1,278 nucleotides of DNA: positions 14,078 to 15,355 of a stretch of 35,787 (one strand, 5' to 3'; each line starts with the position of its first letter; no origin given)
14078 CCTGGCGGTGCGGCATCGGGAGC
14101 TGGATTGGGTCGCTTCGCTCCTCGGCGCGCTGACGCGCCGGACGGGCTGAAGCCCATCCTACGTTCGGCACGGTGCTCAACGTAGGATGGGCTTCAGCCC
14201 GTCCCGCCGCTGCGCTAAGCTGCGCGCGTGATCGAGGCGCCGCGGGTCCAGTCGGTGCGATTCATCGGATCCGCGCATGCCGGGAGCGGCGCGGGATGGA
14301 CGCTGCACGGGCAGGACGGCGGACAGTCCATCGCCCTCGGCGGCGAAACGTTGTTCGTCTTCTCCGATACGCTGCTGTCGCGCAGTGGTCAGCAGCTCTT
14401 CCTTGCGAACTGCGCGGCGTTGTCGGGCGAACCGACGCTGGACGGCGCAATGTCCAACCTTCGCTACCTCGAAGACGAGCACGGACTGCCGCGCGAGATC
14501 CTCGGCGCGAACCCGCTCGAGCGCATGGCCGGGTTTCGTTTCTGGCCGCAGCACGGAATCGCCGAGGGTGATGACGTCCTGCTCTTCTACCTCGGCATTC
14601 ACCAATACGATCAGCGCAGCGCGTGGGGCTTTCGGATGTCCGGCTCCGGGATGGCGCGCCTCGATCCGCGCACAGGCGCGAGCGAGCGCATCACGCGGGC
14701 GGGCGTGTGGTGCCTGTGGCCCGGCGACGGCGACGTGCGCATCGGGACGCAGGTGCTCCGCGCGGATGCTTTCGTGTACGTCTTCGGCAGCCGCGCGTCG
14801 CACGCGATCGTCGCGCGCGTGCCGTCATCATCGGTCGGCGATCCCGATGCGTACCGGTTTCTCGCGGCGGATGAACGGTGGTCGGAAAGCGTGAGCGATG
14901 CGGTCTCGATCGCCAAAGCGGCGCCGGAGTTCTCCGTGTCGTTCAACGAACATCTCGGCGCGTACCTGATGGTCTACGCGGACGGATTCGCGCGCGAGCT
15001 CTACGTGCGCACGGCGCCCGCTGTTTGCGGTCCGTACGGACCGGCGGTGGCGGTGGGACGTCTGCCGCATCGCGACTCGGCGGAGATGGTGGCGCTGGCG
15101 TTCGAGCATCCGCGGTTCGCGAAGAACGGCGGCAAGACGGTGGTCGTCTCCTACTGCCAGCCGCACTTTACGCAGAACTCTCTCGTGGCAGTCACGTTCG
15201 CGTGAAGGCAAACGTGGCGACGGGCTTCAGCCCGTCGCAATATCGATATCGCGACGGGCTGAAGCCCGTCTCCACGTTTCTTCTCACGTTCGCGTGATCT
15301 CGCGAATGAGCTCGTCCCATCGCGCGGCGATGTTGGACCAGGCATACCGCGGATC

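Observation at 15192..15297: Repeat copy flanked by a perfect 14-bp direct duplication that preserves the overlapping 3' ends of two convergent genes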

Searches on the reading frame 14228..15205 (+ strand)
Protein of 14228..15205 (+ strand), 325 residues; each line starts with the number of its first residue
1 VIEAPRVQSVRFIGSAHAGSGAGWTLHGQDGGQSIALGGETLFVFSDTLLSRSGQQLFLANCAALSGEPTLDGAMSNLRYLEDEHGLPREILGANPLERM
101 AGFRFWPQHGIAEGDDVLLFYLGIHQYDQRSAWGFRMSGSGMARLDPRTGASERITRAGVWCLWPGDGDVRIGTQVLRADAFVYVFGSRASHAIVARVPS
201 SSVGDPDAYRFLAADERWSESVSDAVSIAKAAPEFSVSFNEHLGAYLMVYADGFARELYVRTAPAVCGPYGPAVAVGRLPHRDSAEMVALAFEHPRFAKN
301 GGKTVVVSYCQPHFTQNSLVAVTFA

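Call 7: search_protein_families(library=pfam, proteins=[window:14228-15205:+])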
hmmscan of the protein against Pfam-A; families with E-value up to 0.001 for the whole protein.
window:14228-15205:+ (325 aa): 1 family
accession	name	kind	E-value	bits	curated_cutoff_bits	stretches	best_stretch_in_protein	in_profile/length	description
PF13810.12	DUF4185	-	3.5e-19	69.6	39.5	1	23-276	9-270/309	Domain of unknown function (DUF4185)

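Call 9: find_encoding_contigs(protein=window:14228-15205:+, flank=10000, max_places=10)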
Protein window:14228-15205:+ (325 aa): no gene with exactly this product is on record in the collection.

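Call 11: find_related_loci(query=window:14228-15205:+, collection=genome_contigs, flank=10000)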
Query window:14228-15205:+ (325 aa) in genome_contigs; peptide patterns used: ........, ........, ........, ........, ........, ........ (x = any residue, [..] = any of these).
154 stretches matched a pattern; 3 encode a relative of the query (tblastn E <= 1e-3); 3 distinct loci.
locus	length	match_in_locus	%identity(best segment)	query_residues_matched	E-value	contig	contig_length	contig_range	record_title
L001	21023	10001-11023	46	4-324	1e-100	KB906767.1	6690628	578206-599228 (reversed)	Acidobacteriaceae bacterium KBS 96 genomic scaffold G004DRAFT_scaffold00001.1, whole genome shotgun sequence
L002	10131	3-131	81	283-325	6e-20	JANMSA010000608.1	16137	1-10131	MAG: Acidobacteriota bacterium isolate SOY_29_metabat_72 SOY_29_k141_2307861, whole genome shotgun sequence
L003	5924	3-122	78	285-324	2e-17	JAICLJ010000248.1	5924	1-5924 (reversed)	MAG: Bryobacteraceae bacterium isolate GZL_HY_2_bin.135 k141_1956486_length_5924_cov_22.9749, whole genome shotgun seque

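Call 16: find_related_loci(query=window:14228-15205:+, collection=metagenome_contigs, flank=10000)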
Query window:14228-15205:+ (325 aa) in metagenome_contigs; peptide patterns used: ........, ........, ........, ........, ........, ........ (x = any residue, [..] = any of these).
177 stretches matched a pattern; 9 encode a relative of the query (tblastn E <= 1e-3); 9 distinct loci.
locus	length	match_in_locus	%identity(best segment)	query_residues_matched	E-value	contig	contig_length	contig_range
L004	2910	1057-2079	48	4-324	1e-105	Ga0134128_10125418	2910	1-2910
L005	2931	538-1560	48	4-324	2e-105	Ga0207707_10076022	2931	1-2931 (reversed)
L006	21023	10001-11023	46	4-324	2e-100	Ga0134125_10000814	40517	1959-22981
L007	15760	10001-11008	48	5-324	1e-99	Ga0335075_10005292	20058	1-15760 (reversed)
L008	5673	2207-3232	48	5-324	1e-97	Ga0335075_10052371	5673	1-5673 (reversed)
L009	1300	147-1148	48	7-324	2e-105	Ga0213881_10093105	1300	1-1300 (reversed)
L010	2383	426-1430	47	7-324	6e-98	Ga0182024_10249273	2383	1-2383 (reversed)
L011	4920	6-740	50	86-324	2e-77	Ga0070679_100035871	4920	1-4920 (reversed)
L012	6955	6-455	51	180-324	1e-43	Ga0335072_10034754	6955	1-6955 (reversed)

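Call 17: find_homologous_proteins(query=window:14228-15205:+, max_evalue=1e-30)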
Query window:14228-15205:+ (325 aa): 217 proteins with E <= 1e-30 among 3573 candidates; the best 120 are listed.
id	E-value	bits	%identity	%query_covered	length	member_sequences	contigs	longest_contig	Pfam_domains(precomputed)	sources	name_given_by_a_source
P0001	9.6e-218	740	100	100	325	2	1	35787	PF16396.13,PF13810.13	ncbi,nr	ncbi:MAG TPA: DUF4185 domain-containing protein [Thermoanaerobaculia bacterium]|nr:DUF4185 domain-co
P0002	1.5e-180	617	83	100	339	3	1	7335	PF16396.13,PF13810.13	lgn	-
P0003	1.8e-175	601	81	100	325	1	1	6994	PF16396.13,PF13810.13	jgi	jgi:hypothetical protein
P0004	8.4e-172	589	82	98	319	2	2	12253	PF16396.13,PF13810.13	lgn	-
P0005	1.2e-166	572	78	98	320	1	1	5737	PF16396.13,PF13810.13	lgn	-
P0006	3.2e-164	564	77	100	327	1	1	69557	PF16396.13,PF13810.13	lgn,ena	-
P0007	3.3e-164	564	77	100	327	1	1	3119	PF16396.13,PF13810.13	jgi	jgi:hypothetical protein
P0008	4.1e-145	501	69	100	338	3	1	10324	PF16396.13,PF13810.13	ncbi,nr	ncbi:MAG TPA: DUF4185 domain-containing protein [Thermoanaerobaculia bacterium]|nr:DUF4185 domain-co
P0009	2.6e-142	492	67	100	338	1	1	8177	PF16396.13,PF13810.13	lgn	-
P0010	5.3e-141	488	65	100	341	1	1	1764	PF16396.13,PF13810.13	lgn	-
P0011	2.2e-140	485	66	100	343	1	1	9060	PF16396.13,PF13810.13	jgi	-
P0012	1.3e-125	437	61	99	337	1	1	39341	PF13810.13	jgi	jgi:hypothetical protein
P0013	3.3e-123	429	60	99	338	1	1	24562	PF16396.13,PF13810.13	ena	-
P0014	1.2e-120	421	59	98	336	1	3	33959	PF16396.13,PF13810.13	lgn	-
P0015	6.2e-119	415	59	99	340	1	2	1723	PF16396.13,PF13810.13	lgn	-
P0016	1.6e-114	400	57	99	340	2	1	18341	PF16396.13,PF13810.13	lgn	-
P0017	1.9e-103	364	53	100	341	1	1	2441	PF16396.13,PF13810.13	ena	-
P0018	6.7e-102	359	53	99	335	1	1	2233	PF16396.13,PF13810.13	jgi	jgi:hypothetical protein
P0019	1.1e-101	358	55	98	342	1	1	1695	PF16396.13,PF13810.13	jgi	jgi:hypothetical protein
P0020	2.5e-100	354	50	99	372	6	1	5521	PF16396.13,PF13810.13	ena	-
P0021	2.1e-97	344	50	99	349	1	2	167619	PF16396.13,PF13810.13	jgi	jgi:hypothetical protein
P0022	2.5e-97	344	49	98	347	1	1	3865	PF16396.13,PF13810.13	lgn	-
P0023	1.5e-95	338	54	92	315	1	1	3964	PF16396.13,PF13810.13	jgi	jgi:Domain of unknown function (DUF4185)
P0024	3.0e-94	334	48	99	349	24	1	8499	PF16396.13,PF13810.13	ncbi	-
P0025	3.6e-94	334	46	99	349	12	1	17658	PF16396.13,PF13810.13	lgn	-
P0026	2.1e-93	331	50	99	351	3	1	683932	PF16396.13,PF13810.13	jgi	jgi:hypothetical protein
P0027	2.3e-93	331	51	98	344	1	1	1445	PF16396.13,PF13810.13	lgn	-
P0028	2.2e-92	328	50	98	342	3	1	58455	PF16396.13,PF13810.13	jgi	jgi:hypothetical protein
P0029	1.2e-90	322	48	98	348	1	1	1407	PF16396.13,PF13810.13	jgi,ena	-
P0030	1.5e-90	322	50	99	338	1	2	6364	PF16396.13,PF13810.13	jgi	jgi:hypothetical protein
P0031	3.3e-90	321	48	98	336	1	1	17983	PF16396.13,PF13810.13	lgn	-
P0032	5.9e-90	320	49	98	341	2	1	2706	PF16396.13,PF13810.13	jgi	-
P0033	1.0e-89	319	47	98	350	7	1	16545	PF16396.13,PF13810.13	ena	-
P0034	1.2e-89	319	46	98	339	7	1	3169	PF16396.13,PF13810.13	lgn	-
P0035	1.8e-89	318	48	93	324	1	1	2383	PF16396.13,PF13810.13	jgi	-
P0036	1.1e-88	316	48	98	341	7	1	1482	PF16396.13,PF13810.13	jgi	jgi:hypothetical protein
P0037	2.0e-88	315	47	98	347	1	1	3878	PF16396.13,PF13810.13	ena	-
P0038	4.6e-88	314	49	99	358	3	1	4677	PF16396.13,PF13810.13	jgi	jgi:hypothetical protein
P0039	5.7e-88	313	47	99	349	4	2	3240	PF16396.13,PF13810.13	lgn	-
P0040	1.2e-87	312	47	98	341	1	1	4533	PF16396.13,PF13810.13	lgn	-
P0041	1.9e-87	312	48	99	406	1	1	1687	PF16396.13,PF13810.13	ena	-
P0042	2.8e-87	311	46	97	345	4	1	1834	PF16396.13,PF13810.13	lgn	-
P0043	3.7e-87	311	48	98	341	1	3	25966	PF16396.13,PF13810.13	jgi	jgi:hypothetical protein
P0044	4.6e-87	310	47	99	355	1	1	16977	PF16396.13,PF13810.13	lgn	-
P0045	2.3e-86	308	47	97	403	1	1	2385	PF16396.13,PF13810.13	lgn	-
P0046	9.5e-86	306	46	99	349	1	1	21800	PF16396.13,PF13810.13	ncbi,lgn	ncbi:MAG: DUF4185 domain-containing protein [Acidobacteriota bacterium]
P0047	2.3e-85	305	44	99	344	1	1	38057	PF16396.13,PF13810.13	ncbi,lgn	-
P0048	3.8e-85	304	48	100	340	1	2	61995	PF16396.13,PF13810.13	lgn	-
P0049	3.8e-85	304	46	99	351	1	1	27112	PF16396.13,PF13810.13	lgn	-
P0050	5.3e-85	303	46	99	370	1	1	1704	PF16396.13,PF13810.13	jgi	jgi:hypothetical protein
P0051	7.2e-85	303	47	100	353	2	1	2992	PF16396.13,PF13810.13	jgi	jgi:hypothetical protein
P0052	1.5e-84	302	47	98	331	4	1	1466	PF16396.13,PF13810.13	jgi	jgi:hypothetical protein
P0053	4.0e-84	301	47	99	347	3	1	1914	PF16396.13,PF13810.13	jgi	jgi:hypothetical protein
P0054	4.1e-84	301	48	98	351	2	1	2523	PF16396.13,PF13810.13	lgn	-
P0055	5.8e-84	300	47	98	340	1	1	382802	PF16396.13,PF13810.13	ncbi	-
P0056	8.1e-84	300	47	98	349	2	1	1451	PF16396.13,PF13810.13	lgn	-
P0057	1.1e-83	299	47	98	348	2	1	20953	PF16396.13,PF13810.13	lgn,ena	-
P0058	1.1e-83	299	46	98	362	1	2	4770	PF16396.13,PF13810.13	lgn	-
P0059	1.8e-83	298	46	100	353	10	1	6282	PF16396.13,PF13810.13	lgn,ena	-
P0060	2.1e-83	298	45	98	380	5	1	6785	PF16396.13,PF13810.13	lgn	-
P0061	2.1e-83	298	47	98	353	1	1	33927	PF16396.13,PF13810.13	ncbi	-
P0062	2.9e-83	298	49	98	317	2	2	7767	PF16396.13,PF13810.13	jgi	jgi:hypothetical protein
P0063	6.2e-83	297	45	99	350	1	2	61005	PF16396.13,PF13810.13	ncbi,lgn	-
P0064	6.4e-83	297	43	98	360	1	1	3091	PF16396.13,PF13810.13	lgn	-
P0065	8.9e-83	296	47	98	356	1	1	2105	PF16396.13,PF13810.13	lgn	-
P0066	9.8e-83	296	47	98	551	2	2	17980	PF16396.13,PF13810.13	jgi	jgi:hypothetical protein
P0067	1.5e-82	295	47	98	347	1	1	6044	PF16396.13,PF13810.13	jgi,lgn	jgi:hypothetical protein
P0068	1.5e-82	295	46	96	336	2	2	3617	PF16396.13,PF13810.13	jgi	jgi:hypothetical protein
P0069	1.8e-82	295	44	98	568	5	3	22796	PF16396.13,PF13810.13,PF13578.13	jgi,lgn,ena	-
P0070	1.9e-82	295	47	98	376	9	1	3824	PF16396.13,PF13810.13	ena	-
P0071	2.5e-82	295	48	97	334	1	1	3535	PF16396.13,PF13810.13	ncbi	-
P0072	2.6e-82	295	53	82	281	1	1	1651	PF16396.13,PF13810.13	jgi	jgi:hypothetical protein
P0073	4.9e-82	294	44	97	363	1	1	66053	PF16396.13,PF13810.13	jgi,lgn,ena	-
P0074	7.4e-82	293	46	92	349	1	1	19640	PF16396.13,PF13810.13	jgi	jgi:Domain of unknown function (DUF4185)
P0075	1.3e-81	292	46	98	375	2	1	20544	PF16396.13,PF13810.13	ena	-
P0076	2.0e-81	292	47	99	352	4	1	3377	PF16396.13,PF13810.13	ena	-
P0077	3.0e-81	291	44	98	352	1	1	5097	PF16396.13,PF13810.13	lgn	-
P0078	4.0e-81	291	46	96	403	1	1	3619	PF16396.13,PF13810.13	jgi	jgi:hypothetical protein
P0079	4.5e-81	291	46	98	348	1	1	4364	PF16396.13,PF13810.13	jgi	jgi:hypothetical protein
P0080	4.7e-81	291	43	100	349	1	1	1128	PF16396.13,PF13810.13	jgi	jgi:Domain of unknown function (DUF4185)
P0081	5.4e-81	290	43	98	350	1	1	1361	PF16396.13,PF13810.13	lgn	-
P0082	6.7e-81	290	46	98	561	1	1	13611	PF16396.13,PF13810.13,PF13578.13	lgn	-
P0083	6.8e-81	290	46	98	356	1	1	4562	PF16396.13,PF13810.13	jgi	jgi:D-arabinan endo alpha-(1,5)-arabinofuranosidase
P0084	7.0e-81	290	46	98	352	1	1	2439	PF16396.13,PF13810.13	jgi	jgi:hypothetical protein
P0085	1.1e-80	289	45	98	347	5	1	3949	PF16396.13,PF13810.13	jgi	jgi:hypothetical protein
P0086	1.4e-80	289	48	98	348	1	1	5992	PF16396.13,PF13810.13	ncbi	-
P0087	1.4e-80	289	45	98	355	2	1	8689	PF16396.13,PF13810.13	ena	-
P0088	1.4e-80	289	45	98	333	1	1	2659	PF16396.13,PF13810.13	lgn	-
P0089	3.1e-80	288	44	98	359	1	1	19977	PF16396.13,PF13810.13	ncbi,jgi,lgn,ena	-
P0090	3.4e-80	288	46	91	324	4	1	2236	PF16396.13,PF13810.13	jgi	jgi:hypothetical protein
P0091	3.8e-80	288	43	100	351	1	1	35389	PF16396.13,PF13810.13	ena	-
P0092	5.3e-80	287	44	98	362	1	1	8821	PF16396.13,PF13810.13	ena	-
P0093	7.1e-80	287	45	93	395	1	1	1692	PF16396.13,PF13810.13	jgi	jgi:hypothetical protein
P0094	9.0e-80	286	47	98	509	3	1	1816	PF16396.13,PF13810.13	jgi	jgi:hypothetical protein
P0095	1.1e-79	286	46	98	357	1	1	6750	PF16396.13,PF13810.13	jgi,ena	-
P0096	2.0e-79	285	45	99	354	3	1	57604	PF16396.13,PF13810.13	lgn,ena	-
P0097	3.2e-79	284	45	98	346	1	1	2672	PF16396.13,PF13810.13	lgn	-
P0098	3.4e-79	284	45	91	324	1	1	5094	PF16396.13,PF13810.13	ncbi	-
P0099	3.5e-79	284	45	98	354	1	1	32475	PF16396.13,PF13810.13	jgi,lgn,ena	-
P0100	3.7e-79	284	46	100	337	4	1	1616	PF16396.13,PF13810.13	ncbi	-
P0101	3.7e-79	284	45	100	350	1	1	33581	PF16396.13,PF13810.13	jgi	jgi:hypothetical protein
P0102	4.4e-79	284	42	99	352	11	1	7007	PF16396.13,PF13810.13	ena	-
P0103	6.0e-79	284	44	98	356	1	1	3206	PF16396.13,PF13810.13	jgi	-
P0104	6.1e-79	284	47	92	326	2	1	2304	PF16396.13,PF13810.13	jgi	jgi:hypothetical protein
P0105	9.7e-79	283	43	98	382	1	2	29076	PF16396.13,PF13810.13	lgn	-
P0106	9.7e-79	283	44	98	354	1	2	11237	PF16396.13,PF13810.13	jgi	jgi:hypothetical protein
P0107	1.1e-78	283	45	99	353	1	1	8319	PF16396.13,PF13810.13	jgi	jgi:hypothetical protein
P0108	1.2e-78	283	44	98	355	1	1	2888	PF16396.13,PF13810.13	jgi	jgi:hypothetical protein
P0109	1.6e-78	282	44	98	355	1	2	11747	PF16396.13,PF13810.13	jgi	jgi:hypothetical protein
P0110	1.9e-78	282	47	91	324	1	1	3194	PF16396.13,PF13810.13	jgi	jgi:hypothetical protein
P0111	2.2e-78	282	44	99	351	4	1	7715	PF16396.13,PF13810.13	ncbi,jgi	jgi:hypothetical protein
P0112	2.7e-78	281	45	99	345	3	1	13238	PF16396.13,PF13810.13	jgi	jgi:hypothetical protein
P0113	2.8e-78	281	45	99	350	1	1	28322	PF16396.13,PF13810.13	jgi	jgi:hypothetical protein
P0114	3.0e-78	281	45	91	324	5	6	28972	PF16396.13,PF13810.13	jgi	jgi:hypothetical protein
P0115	3.2e-78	281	45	98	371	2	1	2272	PF16396.13,PF13810.13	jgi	jgi:hypothetical protein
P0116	6.9e-78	280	44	97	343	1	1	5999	PF16396.13,PF13810.13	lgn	-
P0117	9.0e-78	280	47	96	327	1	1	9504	PF16396.13,PF13810.13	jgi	-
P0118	1.4e-77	279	45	98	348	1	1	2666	PF16396.13,PF13810.13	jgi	jgi:Domain of unknown function (DUF4185)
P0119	1.5e-77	279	45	97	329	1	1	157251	PF16396.13,PF13810.13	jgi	jgi:Domain of unknown function (DUF4185)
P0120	1.7e-77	279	44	100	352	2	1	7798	PF16396.13,PF13810.13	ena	-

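Call 19: find_encoding_contigs(protein=P0002, flank=10000, max_places=3)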
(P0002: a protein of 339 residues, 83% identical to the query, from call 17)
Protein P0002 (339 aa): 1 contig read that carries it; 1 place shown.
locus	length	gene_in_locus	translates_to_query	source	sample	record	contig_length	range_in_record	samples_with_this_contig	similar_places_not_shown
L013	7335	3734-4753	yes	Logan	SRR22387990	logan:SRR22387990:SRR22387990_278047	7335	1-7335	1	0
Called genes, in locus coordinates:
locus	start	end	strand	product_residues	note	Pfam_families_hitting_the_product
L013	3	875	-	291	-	?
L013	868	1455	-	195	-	PF00550:PP-binding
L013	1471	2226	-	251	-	PF00106:adh_short, PF08659:KR, PF13561:adh_short_C2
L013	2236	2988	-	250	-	PF00106:adh_short, PF08659:KR, PF13561:adh_short_C2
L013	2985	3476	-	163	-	PF07977:FabA, PF22818:ApeI-like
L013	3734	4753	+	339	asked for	PF13810:DUF4185, PF16396:DUF5005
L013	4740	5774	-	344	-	-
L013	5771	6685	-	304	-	-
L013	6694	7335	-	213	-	?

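Call 20: find_encoding_contigs(protein=P0003, flank=10000, max_places=3)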
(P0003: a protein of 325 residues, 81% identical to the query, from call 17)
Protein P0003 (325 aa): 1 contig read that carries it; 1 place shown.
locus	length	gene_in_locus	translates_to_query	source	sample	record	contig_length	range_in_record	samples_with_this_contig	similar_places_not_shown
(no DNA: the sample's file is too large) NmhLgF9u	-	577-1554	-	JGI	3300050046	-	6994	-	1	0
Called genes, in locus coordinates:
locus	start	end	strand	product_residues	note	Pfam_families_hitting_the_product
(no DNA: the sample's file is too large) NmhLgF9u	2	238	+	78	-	?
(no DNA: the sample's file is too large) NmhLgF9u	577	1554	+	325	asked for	PF13810:DUF4185, PF16396:DUF5005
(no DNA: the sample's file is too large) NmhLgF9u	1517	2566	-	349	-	PF00534:Glycos_transf_1 (faint)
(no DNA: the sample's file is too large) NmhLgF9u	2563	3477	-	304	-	-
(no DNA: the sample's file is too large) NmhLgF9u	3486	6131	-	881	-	-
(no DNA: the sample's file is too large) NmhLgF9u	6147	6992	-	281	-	?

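Call 21: find_encoding_contigs(protein=P0004, flank=10000, max_places=3)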
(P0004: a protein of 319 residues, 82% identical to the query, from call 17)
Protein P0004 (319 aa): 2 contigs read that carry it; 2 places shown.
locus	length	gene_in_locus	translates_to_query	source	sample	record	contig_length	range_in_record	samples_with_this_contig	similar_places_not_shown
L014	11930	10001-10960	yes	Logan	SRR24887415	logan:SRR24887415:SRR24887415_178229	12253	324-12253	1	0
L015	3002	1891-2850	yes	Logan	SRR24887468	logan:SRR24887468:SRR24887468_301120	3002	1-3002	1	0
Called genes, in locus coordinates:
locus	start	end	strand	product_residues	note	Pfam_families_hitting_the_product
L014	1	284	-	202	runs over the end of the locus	?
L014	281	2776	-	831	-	PF00501:AMP-binding (weak), PF00550:PP-binding, PF00561:Abhydrolase_1 (weak), PF00975:Thioesterase, PF12697:Abhydrolase_6 (weak)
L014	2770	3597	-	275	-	PF12697:Abhydrolase_6 (faint), PF00561:Abhydrolase_1 (weak), PF12146:Hydrolase_4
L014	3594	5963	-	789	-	PF00109:ketoacyl-synt, PF00108:Thiolase_N (weak), PF02801:Ketoacyl-synt_C, PF00109:ketoacyl-synt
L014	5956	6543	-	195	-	PF00550:PP-binding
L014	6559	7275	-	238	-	PF00106:adh_short, PF08659:KR, PF13561:adh_short_C2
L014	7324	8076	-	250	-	PF00106:adh_short, PF08659:KR, PF13561:adh_short_C2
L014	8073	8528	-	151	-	PF07977:FabA, PF22818:ApeI-like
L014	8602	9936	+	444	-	PF01266:DAO (faint), PF01593:Amino_oxidase, PF12831:FAD_oxidored, PF13450:NAD_binding_8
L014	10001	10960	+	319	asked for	PF13810:DUF4185, PF16396:DUF5005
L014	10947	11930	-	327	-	?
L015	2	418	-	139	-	?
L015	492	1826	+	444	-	PF01266:DAO (faint), PF01593:Amino_oxidase, PF12831:FAD_oxidored, PF13450:NAD_binding_8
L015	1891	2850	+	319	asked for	PF13810:DUF4185, PF16396:DUF5005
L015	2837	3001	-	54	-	?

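Call 22: find_encoding_contigs(protein=P0006, flank=10000, max_places=3)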
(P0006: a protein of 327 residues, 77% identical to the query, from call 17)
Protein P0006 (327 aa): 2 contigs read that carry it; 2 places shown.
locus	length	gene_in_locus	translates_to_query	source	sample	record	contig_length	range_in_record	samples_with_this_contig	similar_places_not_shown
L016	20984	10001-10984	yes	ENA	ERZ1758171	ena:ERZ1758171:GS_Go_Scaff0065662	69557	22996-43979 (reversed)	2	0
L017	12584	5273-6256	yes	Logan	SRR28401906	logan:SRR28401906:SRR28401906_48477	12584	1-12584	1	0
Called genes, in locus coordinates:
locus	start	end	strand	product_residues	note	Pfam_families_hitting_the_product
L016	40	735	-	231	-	PF13489:Methyltransf_23 (weak), PF08241:Methyltransf_11, PF08242:Methyltransf_12 (weak), PF13649:Methyltransf_25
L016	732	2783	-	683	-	PF00501:AMP-binding, PF00550:PP-binding, PF00975:Thioesterase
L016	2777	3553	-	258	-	PF05677:DUF818 (weak), PF12146:Hydrolase_4, PF00561:Abhydrolase_1, PF12697:Abhydrolase_6 (weak)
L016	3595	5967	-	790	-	PF00109:ketoacyl-synt, PF00108:Thiolase_N (faint), PF02801:Ketoacyl-synt_C, PF00109:ketoacyl-synt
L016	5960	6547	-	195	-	PF00550:PP-binding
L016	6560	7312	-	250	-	PF00106:adh_short, PF08659:KR, PF13561:adh_short_C2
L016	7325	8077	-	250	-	PF00106:adh_short, PF08659:KR, PF13561:adh_short_C2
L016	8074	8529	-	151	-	PF07977:FabA, PF22818:ApeI-like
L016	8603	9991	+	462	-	PF01266:DAO, PF01593:Amino_oxidase, PF12831:FAD_oxidored, PF13450:NAD_binding_8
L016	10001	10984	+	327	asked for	PF13810:DUF4185, PF16396:DUF5005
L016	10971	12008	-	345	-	-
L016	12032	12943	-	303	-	-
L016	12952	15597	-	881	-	-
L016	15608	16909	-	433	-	-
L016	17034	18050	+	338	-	PF00348:polyprenyl_synt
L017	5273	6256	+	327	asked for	PF13810:DUF4185, PF16396:DUF5005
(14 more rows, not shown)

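Call 56: find_encoding_contigs(protein=P0005, flank=10000, max_places=2)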
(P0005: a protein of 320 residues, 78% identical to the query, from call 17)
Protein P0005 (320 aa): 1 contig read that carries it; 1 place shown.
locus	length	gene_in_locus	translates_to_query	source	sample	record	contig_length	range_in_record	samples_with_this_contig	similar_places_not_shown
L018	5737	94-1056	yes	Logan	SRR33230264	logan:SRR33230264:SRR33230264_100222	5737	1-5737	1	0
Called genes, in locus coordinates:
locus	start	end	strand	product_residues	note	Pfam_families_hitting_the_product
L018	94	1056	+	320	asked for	PF13810:DUF4185, PF16396:DUF5005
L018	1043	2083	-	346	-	PF00534:Glycos_transf_1 (faint), PF13524:Glyco_trans_1_2 (faint)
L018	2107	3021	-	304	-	-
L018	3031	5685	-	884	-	-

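Call 57: find_encoding_contigs(protein=P0008, flank=10000, max_places=2)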
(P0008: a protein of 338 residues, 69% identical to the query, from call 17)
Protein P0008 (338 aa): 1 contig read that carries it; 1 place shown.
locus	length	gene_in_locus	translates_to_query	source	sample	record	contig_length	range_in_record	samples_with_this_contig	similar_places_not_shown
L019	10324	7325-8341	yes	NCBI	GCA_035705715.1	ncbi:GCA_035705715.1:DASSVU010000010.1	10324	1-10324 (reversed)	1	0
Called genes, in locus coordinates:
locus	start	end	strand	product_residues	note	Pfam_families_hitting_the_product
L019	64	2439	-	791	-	PF00109:ketoacyl-synt, PF00108:Thiolase_N (weak), PF02801:Ketoacyl-synt_C, PF00109:ketoacyl-synt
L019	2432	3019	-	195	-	PF00550:PP-binding (weak)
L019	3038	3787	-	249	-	PF00106:adh_short, PF08659:KR, PF13561:adh_short_C2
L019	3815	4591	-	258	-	PF00106:adh_short, PF08659:KR, PF13561:adh_short_C2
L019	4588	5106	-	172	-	PF07977:FabA, PF22818:ApeI-like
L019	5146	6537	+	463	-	PF01266:DAO (weak), PF01593:Amino_oxidase, PF12831:FAD_oxidored, PF13450:NAD_binding_8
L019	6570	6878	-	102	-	PF15731:MqsA_antitoxin (weak), PF20432:Xre-like-HTH (faint), PF13560:HTH_31 (weak), PF01381:HTH_3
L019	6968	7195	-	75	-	-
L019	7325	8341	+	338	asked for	PF13810:DUF4185, PF16396:DUF5005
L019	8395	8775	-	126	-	PF01850:PIN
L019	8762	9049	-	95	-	PF04014:MazE_antitoxin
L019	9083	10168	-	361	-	PF00534:Glycos_transf_1 (faint)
